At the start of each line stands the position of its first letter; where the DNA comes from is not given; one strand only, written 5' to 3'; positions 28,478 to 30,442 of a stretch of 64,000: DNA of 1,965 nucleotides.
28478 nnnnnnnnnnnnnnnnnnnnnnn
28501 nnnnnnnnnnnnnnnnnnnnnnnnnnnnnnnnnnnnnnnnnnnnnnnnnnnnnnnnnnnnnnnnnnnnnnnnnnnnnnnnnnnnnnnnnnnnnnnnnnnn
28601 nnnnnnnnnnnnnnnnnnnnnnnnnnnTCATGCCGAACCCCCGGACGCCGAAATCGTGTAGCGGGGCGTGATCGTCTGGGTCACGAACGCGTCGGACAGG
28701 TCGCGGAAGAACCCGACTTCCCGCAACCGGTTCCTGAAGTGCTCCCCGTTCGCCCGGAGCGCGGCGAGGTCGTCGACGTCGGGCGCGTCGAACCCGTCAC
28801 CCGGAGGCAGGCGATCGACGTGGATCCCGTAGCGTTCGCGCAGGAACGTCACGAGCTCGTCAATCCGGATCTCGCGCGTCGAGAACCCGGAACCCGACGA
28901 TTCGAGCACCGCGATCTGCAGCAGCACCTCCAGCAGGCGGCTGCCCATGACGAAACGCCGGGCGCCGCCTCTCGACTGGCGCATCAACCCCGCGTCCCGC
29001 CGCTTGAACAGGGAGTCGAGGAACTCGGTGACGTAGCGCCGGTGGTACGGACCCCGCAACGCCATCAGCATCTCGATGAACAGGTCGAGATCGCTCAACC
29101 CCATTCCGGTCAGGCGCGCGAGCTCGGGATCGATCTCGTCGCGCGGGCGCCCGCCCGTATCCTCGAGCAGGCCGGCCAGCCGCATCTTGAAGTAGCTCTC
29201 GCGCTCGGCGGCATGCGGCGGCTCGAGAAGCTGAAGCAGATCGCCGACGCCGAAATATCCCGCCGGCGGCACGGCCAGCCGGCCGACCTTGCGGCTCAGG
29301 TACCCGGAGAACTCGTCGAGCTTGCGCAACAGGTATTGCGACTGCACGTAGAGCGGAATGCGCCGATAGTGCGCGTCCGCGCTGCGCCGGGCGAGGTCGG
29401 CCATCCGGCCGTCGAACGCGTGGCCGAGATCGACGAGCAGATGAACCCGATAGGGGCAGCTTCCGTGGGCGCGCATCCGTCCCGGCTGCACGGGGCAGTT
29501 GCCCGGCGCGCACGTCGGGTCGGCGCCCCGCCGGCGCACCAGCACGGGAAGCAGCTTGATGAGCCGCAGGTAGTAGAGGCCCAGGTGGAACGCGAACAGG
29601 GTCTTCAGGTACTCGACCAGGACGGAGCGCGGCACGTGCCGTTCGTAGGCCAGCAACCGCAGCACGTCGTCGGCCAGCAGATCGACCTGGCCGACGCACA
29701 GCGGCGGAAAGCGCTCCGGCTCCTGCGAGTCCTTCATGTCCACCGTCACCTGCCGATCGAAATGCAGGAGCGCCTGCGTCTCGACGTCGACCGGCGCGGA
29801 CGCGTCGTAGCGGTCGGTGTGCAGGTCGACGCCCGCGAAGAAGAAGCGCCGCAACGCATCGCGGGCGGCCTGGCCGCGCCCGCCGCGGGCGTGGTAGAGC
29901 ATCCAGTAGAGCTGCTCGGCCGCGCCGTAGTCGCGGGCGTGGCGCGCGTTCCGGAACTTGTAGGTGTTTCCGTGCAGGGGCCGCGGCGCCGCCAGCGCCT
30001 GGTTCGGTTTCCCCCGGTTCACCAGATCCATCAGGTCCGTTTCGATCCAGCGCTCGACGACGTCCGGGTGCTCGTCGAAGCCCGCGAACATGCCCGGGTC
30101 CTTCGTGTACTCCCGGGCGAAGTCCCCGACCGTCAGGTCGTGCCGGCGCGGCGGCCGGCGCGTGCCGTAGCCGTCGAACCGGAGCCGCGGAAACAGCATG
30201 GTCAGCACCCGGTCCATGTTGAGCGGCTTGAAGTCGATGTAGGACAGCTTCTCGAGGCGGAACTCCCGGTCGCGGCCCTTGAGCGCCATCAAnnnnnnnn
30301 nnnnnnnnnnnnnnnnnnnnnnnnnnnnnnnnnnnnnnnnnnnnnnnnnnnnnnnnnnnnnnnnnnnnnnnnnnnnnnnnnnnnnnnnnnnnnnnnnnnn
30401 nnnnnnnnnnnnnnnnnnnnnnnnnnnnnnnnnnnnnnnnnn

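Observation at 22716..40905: R-less, kinase-containing methylation-linked defence locus (HTH, MTase, S-like subunit, NERD/tandem-kinase/ATPase, 553-aa protein, 1871-aa nuclease/HerA-like ATPase)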

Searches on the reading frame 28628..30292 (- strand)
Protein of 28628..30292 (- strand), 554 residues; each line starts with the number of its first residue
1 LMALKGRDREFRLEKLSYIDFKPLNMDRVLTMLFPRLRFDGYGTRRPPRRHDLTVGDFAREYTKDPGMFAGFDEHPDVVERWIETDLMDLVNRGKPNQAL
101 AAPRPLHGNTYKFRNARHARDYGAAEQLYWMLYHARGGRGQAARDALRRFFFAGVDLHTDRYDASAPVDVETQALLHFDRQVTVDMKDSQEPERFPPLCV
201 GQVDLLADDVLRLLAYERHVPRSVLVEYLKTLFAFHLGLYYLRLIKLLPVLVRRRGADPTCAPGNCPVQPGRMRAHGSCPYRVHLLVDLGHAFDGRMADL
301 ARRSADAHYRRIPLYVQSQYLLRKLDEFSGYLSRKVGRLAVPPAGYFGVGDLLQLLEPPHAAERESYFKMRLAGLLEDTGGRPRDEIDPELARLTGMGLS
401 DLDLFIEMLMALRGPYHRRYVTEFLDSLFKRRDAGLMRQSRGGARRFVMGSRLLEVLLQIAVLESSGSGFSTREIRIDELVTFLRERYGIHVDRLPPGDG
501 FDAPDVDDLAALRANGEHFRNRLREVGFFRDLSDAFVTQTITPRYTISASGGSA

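Call 5: search_protein_families(library=pfam, proteins=[window:28628-30292:-], max_evalue=0.01)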
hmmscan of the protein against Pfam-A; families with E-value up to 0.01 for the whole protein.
window:28628-30292:- (554 aa): 0 families

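Call 6: search_protein_families(library=padloc, proteins=[window:28628-30292:-], max_evalue=0.01)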
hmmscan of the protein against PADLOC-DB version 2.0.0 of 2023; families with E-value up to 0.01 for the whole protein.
window:28628-30292:- (554 aa): 2 families
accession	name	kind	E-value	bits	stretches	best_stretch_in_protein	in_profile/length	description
PDLC04139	mad7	-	5.4e-113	376.7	1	15-542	2-503/504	mads_7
PDLC02799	SspG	-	2.1e-07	28.4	1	409-535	376-490/498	SspG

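Call 7: search_protein_families(library=ncbifam, proteins=[window:28628-30292:-], max_evalue=0.01)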
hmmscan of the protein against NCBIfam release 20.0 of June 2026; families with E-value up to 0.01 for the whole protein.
window:28628-30292:- (554 aa): 1 family
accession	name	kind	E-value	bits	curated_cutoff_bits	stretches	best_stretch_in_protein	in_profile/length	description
NF047733.1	antiphage_MADS7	equivalog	1.5e-187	624.8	410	1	4-545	1-529/529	methylation-associated defense system protein MAD7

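Call 25: search_solved_structures(query=window:28628-30292:-, max_evalue=1)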
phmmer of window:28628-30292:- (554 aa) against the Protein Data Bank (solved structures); distinct sequences matched with E-value up to 1: 1.
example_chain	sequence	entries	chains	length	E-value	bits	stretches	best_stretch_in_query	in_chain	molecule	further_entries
9l08_A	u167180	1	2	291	0.00063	21.7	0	349-440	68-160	Covalently Connected Cytochrome c555 trimer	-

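Call 29: search_dna_similar(query=window:28628-30292:-, collection=plasmids, mode=protein, max_rows=25)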
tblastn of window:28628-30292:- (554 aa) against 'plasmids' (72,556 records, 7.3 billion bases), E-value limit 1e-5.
Records with a match: 6; places in all: 6; records where one place covers at least 80% of the query: 6.
Best place of each record, by identity: <60% 6.
By first word of the organism name: Piscinibacter 1; Chondrinema 1; Hymenobacter 1; Bacteroides 1; Phocaeicola 1; Bacillus 1.
By predicted mobility (MOB-suite, as given by PLSDB): non-mobilizable 5; mobilizable 1.
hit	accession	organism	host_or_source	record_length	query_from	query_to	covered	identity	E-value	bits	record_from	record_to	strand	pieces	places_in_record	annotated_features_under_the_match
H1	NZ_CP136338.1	Piscinibacter gummiphilus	single cell,soil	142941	1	548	99%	50.9%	2e-144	467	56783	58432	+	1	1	hypothetical protein | protein kinase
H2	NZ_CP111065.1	Chondrinema litorale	Seaweed,red alga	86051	2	554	100%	31.1%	4e-57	214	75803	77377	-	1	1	hypothetical protein (x2)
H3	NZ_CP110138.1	Hymenobacter sp. YIM 151858-1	whole organism,soil sample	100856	2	549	99%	29.6%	6e-40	163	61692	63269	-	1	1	hypothetical protein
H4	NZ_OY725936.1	Bacteroides finegoldii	-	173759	1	545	98%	29.4%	1e-37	156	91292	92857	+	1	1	hypothetical protein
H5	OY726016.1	Phocaeicola massiliensis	-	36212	20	545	95%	28.1%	7e-35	147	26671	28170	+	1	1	record has no annotation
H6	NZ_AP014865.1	Bacillus thuringiensis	-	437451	9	547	97%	27.3%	2e-45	179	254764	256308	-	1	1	hypothetical protein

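Call 30: get_annotated_region(hit=H1, flank=13000)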
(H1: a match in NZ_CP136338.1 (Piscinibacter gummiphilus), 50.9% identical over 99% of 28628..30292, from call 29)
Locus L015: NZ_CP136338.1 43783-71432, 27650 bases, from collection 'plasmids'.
description: Piscinibacter gummiphilus strain SBD 7-3 plasmid unnamed2, complete sequence
organism: Piscinibacter gummiphilus (NCBI taxid 946333)
taxonomy: Bacteria; Pseudomonadota; Betaproteobacteria; Burkholderiales; Sphaerotilaceae; Piscinibacter; Piscinibacter gummiphilus
host: -; source: single cell,soil; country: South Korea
typing (MOB-suite, as given by PLSDB): non-mobilizable
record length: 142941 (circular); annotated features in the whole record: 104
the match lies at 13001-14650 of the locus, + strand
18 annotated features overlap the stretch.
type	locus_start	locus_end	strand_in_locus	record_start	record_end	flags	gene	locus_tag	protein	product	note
CDS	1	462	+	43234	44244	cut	-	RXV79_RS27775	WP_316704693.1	ParB/RepB/Spo0J family partition protein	GO:0007059 - chromosome segregation [Evidence IEA]; GO:0000910 - cytokinesis [Evidence IEA]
CDS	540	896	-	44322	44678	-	-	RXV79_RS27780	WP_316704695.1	hypothetical protein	-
CDS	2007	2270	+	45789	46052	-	-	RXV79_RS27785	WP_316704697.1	hypothetical protein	-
CDS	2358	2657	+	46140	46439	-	-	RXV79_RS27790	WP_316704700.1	hypothetical protein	-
CDS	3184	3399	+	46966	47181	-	-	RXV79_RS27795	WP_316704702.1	helix-turn-helix domain-containing protein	-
CDS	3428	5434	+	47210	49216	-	-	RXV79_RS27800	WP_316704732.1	N-6 DNA methylase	GO:0006306 - DNA methylation [Evidence IEA]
CDS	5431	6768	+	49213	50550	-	-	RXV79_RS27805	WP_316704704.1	AAA family ATPase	-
CDS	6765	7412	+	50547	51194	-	-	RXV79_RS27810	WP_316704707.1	hypothetical protein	-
CDS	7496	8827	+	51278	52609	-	-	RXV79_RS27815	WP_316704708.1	hypothetical protein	-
CDS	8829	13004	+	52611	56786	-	-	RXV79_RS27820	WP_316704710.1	protein kinase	GO:0006468 - protein phosphorylation [Evidence IEA]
CDS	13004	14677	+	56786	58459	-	-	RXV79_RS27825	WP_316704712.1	hypothetical protein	-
CDS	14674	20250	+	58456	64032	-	-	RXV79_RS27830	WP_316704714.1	hypothetical protein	-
CDS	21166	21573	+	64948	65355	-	-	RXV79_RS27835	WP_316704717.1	helix-turn-helix transcriptional regulator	-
CDS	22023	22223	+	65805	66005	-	-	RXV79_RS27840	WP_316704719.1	hypothetical protein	-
CDS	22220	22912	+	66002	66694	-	-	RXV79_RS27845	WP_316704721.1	TnsA endonuclease N-terminal domain-containing protein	-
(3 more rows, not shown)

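Call 42: search_protein_families(library=ncbifam, proteins=[L015:5431-6765:+, L015:6765-7409:+], max_evalue=0.001)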
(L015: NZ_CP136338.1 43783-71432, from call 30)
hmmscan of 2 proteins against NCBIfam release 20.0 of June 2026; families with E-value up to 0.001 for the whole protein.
L015:5431-6765:+ (445 aa): 15 families
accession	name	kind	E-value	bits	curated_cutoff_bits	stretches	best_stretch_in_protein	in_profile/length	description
NF047739.1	antiphage_MADS3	equivalog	2.5e-164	547.5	420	1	1-444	1-427/427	methylation-associated defense system AAA family ATPase MAD3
NF000355.4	ribo_prot_ABC_F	equivalog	8.2e-06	24.9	380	0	26-39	33-46/499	ribosomal protection-like ABC-F family protein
TIGR04521.1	ECF_ATPase_2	equivalog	9.8e-06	24.8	330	0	334-392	145-204/279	energy-coupling factor transporter ATPase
TIGR00611.2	recf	equivalog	9.9e-06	24.9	172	1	2-39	1-39/339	DNA replication/repair protein RecF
TIGR03411.1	urea_trans_UrtD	equivalog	1.1e-05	25.3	304.1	1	16-40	23-47/242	urea ABC transporter ATP-binding protein UrtD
NF040873.1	AztA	equivalog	6.3e-05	22.6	220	0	18-39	15-36/191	zinc ABC transporter ATP-binding protein AztA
NF041760.1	PtuA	equivalog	0.0001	21.4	500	0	2-39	52-90/524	retron Ec78 anti-phage system effector ATPase PtuA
NF038234.1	retron_eff_Eco8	equivalog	0.00013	20.7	250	0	352-394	272-323/679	retron Eco8 family effector endonuclease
NF010061.0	PRK13538.1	equivalog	0.00018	21.1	195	0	16-40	26-50/211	cytochrome c biogenesis heme-transporting ATPase CcmA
NF010158.0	PRK13637.1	equivalog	0.00019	20.6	390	0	334-394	145-206/287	energy-coupling factor transporter ATPase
TIGR03608.1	L_ocin_972_ABC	subfamily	0.00024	20.6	254.85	0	15-40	18-43/206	putative bacteriocin export ABC transporter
TIGR01166.1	cbiO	subfamily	0.00034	20.1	211.8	0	18-39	15-36/190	cobalt ABC transporter, ATP-binding protein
TIGR03410.1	urea_trans_UrtE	equivalog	0.00053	19.5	285.8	0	350-383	146-179/230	urea ABC transporter ATP-binding subunit UrtE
TIGR03740.1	galliderm_ABC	subfamily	0.00058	19.6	309.75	0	350-391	139-182/223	lantibiotic protection ABC transporter ATP-binding subunit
TIGR03864.1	PQQ_ABC_ATP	hypoth_equivalog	0.00059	19.4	302.25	0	16-40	22-46/236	ABC transporter, ATP-binding subunit, PQQ-dependent alcohol dehydrogenase system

L015:6765-7409:+ (215 aa): 1 family
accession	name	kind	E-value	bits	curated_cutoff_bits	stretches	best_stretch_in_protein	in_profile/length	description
NF047734.1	antiphage_MADS4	equivalog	3.1e-69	233.2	160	1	5-214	1-206/206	methylation-associated defense system protein MAD4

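Call 46: search_protein_families(library=padloc, proteins=[L015:3184-3396:+, L015:6765-7409:+], max_evalue=0.001)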
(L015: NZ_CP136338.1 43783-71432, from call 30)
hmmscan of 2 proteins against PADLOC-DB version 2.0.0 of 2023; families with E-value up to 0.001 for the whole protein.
L015:3184-3396:+ (71 aa): 1 family
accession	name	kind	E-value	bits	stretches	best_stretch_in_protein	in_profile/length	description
PDLC04133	mad1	-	4.5e-17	60.1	1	1-60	1-60/60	mads_1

L015:6765-7409:+ (215 aa): 1 family
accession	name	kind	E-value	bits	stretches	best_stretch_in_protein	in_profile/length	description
PDLC04136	mad4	-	4.1e-21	73.9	1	1-125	1-110/110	mads_4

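Call 48: get_annotated_region(hit=H6, flank=13000)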
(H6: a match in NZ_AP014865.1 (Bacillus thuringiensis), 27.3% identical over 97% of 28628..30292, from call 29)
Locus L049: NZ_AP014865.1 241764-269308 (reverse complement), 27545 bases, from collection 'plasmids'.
description: Bacillus thuringiensis serovar tolworthi strain Pasteur Institute Standard strain plasmid pKK1, complete sequence
organism: Bacillus thuringiensis (NCBI taxid 1442)
taxonomy: Bacteria; Bacillota; Bacilli; Bacillales; Bacillaceae; Bacillus; Bacillus thuringiensis
host: -; source: -; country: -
typing (MOB-suite, as given by PLSDB): non-mobilizable; replicon rep_cluster_125,rep_cluster_1721
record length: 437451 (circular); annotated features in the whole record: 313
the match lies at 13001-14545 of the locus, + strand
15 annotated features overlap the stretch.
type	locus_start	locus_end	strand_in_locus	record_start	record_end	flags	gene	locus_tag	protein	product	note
CDS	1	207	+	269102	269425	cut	-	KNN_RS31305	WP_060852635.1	nucleoside triphosphate pyrophosphohydrolase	-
CDS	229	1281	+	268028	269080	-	-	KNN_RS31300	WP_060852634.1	HNH endonuclease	-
CDS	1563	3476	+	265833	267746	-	-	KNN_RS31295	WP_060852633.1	DNA/RNA helicase domain-containing protein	-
CDS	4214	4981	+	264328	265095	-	-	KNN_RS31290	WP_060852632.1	hypothetical protein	-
CDS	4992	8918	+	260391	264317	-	-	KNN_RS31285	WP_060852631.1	hypothetical protein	-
CDS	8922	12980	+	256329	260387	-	-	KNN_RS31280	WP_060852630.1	protein kinase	GO:0006468 - protein phosphorylation [Evidence IEA]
CDS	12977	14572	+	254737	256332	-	-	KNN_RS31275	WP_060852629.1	hypothetical protein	-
CDS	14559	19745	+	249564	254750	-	-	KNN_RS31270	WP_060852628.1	hypothetical protein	-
CDS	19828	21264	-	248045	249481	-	-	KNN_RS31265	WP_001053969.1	IS4-like element IS231C family transposase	GO:0006313 - DNA transposition [Evidence IEA]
CDS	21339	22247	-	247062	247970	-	-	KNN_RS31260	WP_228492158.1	hypothetical protein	-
CDS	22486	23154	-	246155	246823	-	-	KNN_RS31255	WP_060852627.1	hypothetical protein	-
CDS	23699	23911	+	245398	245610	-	-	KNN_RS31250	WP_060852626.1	transcriptional regulator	-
CDS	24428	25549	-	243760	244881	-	tnpB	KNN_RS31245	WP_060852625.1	IS200/IS605 family element RNA-guided endonuclease TnpB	-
CDS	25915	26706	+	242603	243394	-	-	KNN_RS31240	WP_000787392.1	enoyl-CoA hydratase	-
CDS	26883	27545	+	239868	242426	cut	-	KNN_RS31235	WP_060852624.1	glycosyltransferase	-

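Call 49: get_annotated_region(hit=H2, flank=13000)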
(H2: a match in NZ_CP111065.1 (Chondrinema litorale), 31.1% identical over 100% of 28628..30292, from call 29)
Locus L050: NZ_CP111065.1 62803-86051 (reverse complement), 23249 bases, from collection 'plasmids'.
description: Chondrinema litorale strain WSW3-B12 plasmid unnamed23
organism: Chondrinema litorale (NCBI taxid 2994555)
taxonomy: Bacteria; Bacteroidota; Cytophagia; Cytophagales; Flammeovirgaceae; Chondrinema; Chondrinema litorale
host: -; source: Seaweed,red alga; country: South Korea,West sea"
typing (MOB-suite, as given by PLSDB): non-mobilizable
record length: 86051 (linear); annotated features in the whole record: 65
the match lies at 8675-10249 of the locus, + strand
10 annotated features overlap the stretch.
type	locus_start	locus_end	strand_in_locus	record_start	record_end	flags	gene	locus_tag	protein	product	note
CDS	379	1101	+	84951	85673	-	-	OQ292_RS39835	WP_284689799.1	DUF6577 family protein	-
CDS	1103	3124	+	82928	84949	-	-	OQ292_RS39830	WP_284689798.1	N-6 DNA methylase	-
CDS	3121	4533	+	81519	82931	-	-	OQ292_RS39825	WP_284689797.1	restriction endonuclease subunit S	GO:0006304 - DNA modification [Evidence IEA]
CDS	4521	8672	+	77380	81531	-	-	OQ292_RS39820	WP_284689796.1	protein kinase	GO:0006468 - protein phosphorylation [Evidence IEA]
CDS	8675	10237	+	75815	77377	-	-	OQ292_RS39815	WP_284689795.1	hypothetical protein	-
CDS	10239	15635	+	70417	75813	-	-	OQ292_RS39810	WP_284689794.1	hypothetical protein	-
CDS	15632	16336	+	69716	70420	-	-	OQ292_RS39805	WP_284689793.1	protein phosphatase 2C domain-containing protein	-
CDS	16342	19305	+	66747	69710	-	-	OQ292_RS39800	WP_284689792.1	ATP-dependent helicase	-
CDS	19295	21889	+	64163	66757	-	-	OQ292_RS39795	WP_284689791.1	hypothetical protein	-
CDS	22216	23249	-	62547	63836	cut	-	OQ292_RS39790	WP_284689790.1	protelomerase family protein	-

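Call 50: get_annotated_region(hit=H4, flank=13000)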
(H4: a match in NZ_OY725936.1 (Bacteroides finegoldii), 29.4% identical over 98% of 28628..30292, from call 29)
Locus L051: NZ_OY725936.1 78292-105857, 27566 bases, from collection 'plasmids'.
description: Bacteroides finegoldii strain Bacteroides finegoldii TSDC17.2-1.1 plasmid 34, complete sequence
organism: Bacteroides finegoldii (NCBI taxid 338188)
taxonomy: Bacteria; Bacteroidota; Bacteroidia; Bacteroidales; Bacteroidaceae; Bacteroides; Bacteroides finegoldii
host: -; source: -; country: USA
typing (MOB-suite, as given by PLSDB): non-mobilizable
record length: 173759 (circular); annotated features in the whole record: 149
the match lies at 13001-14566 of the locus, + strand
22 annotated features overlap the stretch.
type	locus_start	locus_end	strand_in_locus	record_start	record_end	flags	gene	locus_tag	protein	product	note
CDS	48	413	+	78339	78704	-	-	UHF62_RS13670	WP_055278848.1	helix-turn-helix domain-containing protein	-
CDS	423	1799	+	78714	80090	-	-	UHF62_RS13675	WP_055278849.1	DUF3987 domain-containing protein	-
CDS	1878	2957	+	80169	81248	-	-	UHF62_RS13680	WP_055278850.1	DUF6371 domain-containing protein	-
CDS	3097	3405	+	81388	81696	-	-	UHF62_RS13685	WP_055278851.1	MobC family plasmid mobilization relaxosome protein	-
CDS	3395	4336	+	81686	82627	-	-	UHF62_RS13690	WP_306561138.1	relaxase/mobilization nuclease domain-containing protein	-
CDS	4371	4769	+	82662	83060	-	-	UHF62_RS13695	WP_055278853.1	hypothetical protein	-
CDS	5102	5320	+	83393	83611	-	-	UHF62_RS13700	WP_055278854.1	helix-turn-helix transcriptional regulator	-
CDS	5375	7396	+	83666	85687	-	-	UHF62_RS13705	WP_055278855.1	N-6 DNA methylase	GO:0006306 - DNA methylation [Evidence IEA]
CDS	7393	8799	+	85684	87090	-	-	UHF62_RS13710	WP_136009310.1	restriction endonuclease subunit S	GO:0006304 - DNA modification [Evidence IEA]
CDS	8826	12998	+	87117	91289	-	-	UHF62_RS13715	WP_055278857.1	serine/threonine protein kinase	GO:0006468 - protein phosphorylation [Evidence IEA]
CDS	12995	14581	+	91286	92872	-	-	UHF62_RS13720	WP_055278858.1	hypothetical protein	-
CDS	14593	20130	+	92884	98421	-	-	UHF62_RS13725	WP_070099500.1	ATP-binding protein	-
CDS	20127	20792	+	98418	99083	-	-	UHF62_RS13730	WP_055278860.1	protein phosphatase 2C domain-containing protein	-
CDS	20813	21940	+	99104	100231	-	-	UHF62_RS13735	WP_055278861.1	Fic family protein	-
CDS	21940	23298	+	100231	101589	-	rhuM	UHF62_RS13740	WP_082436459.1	RhuM family protein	-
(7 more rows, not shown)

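Call 61: search_solved_structures(query=A3, max_evalue=1)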
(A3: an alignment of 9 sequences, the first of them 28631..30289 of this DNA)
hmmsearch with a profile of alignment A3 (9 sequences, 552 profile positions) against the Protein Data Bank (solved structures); distinct sequences matched with E-value up to 1: 0.

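Call 74: get_annotated_region(hit=H3, flank=13000)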
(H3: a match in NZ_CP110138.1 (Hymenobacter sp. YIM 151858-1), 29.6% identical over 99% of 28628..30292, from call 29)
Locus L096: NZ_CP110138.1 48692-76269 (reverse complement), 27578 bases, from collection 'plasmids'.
description: Hymenobacter sp. YIM 151858-1 plasmid unnamed2
organism: Hymenobacter sp. YIM 151858-1 (NCBI taxid 2987688)
taxonomy: Bacteria; Bacteroidota; Cytophagia; Cytophagales; Hymenobacteraceae; Hymenobacter; Hymenobacter sp. YIM 151858-1
host: -; source: whole organism,soil sample; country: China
typing (MOB-suite, as given by PLSDB): mobilizable; relaxase MOBB
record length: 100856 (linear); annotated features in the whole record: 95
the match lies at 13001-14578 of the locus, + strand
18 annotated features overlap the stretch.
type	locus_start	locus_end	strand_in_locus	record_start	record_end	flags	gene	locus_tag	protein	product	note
CDS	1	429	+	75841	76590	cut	-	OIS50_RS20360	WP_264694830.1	hypothetical protein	-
CDS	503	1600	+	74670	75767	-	-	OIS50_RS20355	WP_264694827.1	hypothetical protein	-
CDS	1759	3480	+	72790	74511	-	-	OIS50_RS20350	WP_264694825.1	UvrD-helicase domain-containing protein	-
CDS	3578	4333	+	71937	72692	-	-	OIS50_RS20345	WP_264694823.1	UPF0489 family protein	-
CDS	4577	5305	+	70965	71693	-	-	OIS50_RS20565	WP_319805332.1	DUF6577 family protein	-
CDS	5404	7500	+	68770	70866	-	-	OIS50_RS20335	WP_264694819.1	N-6 DNA methylase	GO:0006306 - DNA methylation [Evidence IEA]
CDS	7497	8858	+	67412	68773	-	-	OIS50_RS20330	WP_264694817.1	restriction endonuclease subunit S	GO:0006304 - DNA modification [Evidence IEA]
CDS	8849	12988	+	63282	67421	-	-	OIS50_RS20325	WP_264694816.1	serine/threonine protein kinase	GO:0006468 - protein phosphorylation [Evidence IEA]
CDS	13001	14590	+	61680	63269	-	-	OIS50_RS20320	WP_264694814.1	hypothetical protein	-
CDS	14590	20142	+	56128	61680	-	-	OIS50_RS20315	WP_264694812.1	hypothetical protein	-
CDS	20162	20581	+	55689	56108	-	-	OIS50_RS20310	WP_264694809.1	hypothetical protein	-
CDS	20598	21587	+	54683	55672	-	-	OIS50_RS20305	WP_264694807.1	hypothetical protein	-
CDS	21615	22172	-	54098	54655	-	-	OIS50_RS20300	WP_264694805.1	hypothetical protein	-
CDS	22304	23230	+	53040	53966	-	-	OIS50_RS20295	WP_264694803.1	hypothetical protein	-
CDS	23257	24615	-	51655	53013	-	-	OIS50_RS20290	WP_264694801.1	Fic family protein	-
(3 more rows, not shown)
